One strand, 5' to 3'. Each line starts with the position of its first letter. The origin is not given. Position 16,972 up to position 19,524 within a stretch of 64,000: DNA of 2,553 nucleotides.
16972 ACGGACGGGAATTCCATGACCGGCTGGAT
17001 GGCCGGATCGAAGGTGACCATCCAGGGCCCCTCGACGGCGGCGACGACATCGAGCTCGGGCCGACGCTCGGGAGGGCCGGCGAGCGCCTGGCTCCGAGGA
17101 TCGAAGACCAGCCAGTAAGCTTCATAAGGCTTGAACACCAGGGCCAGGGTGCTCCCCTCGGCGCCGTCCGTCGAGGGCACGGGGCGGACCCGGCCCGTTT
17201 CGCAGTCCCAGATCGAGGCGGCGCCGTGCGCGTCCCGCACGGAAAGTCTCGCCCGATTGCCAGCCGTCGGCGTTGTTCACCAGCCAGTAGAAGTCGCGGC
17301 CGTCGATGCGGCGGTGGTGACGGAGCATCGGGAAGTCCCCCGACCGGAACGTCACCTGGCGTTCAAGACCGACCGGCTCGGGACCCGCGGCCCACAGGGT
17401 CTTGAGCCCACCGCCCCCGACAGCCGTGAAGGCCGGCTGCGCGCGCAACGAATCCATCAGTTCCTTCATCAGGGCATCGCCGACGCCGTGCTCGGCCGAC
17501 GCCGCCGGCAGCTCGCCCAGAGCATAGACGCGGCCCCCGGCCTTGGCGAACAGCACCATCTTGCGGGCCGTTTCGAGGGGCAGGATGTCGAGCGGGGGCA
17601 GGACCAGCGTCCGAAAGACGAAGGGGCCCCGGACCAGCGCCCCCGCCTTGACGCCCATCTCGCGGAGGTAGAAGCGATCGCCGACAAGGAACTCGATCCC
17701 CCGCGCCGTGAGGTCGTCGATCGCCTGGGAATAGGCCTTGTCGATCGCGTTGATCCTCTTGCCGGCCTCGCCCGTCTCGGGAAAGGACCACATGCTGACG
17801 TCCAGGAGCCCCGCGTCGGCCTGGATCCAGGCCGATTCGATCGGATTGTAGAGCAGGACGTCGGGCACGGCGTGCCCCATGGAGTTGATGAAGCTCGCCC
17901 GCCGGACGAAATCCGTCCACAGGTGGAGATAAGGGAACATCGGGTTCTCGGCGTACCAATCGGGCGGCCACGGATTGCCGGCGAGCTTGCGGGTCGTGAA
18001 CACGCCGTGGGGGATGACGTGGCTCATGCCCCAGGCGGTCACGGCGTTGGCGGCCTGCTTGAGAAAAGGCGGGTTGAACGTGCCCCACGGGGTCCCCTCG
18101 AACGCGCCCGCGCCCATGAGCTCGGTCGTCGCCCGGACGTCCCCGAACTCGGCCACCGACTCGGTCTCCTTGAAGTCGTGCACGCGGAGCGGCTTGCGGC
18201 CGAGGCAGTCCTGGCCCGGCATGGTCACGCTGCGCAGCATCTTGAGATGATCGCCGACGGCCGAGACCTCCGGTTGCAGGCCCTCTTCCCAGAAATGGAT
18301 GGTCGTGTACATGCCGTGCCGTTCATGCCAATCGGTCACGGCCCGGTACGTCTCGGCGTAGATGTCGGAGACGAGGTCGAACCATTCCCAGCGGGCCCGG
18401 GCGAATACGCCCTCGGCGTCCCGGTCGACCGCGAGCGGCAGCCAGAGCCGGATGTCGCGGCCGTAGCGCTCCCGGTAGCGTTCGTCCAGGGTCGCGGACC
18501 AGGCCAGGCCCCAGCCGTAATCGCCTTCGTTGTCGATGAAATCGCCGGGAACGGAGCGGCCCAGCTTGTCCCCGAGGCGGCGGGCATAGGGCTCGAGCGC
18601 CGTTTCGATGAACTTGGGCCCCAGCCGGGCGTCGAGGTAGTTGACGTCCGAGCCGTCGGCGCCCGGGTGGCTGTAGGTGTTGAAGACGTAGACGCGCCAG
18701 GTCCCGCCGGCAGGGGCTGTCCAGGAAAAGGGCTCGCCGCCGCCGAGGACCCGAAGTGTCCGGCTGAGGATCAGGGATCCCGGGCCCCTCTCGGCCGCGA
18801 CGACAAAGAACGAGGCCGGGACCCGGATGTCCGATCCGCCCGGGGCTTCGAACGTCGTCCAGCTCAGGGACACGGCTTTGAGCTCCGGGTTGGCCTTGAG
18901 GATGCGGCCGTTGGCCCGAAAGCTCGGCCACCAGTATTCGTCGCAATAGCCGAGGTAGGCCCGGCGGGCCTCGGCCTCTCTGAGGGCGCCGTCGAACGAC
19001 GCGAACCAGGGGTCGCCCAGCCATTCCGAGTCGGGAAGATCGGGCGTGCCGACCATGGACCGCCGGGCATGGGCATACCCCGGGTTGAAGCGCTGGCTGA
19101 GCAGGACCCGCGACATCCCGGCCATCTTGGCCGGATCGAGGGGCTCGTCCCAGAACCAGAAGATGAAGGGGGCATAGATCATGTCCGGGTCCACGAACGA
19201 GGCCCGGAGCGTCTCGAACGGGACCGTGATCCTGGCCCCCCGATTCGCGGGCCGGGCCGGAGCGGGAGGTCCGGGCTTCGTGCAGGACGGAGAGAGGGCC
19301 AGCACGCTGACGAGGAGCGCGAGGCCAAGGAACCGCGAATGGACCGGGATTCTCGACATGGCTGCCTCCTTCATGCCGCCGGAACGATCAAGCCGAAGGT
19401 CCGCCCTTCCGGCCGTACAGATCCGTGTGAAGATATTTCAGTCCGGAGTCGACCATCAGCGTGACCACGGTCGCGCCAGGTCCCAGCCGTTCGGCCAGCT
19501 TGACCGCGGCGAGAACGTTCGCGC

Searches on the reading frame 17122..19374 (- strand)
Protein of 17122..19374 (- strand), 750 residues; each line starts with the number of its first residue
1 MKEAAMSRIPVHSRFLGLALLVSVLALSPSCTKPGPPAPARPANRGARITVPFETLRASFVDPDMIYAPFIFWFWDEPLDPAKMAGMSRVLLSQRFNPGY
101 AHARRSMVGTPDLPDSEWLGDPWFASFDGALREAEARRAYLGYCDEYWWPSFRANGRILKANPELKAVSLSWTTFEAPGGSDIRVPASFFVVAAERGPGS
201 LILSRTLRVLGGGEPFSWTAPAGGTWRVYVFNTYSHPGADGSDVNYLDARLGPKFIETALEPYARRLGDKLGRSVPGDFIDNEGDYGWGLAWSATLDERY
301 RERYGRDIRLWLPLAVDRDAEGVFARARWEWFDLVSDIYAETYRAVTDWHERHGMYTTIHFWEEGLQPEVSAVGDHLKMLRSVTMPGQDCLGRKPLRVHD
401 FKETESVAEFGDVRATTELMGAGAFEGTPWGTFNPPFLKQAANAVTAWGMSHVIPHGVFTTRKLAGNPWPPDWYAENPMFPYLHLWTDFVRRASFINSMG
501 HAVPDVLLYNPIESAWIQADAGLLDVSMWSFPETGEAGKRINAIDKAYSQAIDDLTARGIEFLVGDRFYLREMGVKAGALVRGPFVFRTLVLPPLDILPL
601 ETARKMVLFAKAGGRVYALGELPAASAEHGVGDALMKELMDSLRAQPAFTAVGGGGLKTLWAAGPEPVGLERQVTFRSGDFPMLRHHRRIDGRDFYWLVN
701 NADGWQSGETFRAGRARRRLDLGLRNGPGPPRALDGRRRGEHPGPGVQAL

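Call 60: search_protein_families(library=pfam, proteins=[window:17122-19374:-], max_evalue=0.00001)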
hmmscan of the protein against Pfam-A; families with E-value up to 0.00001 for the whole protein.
window:17122-19374:- (750 aa): 1 family
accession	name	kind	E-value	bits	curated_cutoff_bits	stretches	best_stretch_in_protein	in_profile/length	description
PF17132.9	Glyco_hydro_106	-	3.9e-14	52.5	29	1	216-509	233-541/743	alpha-L-rhamnosidase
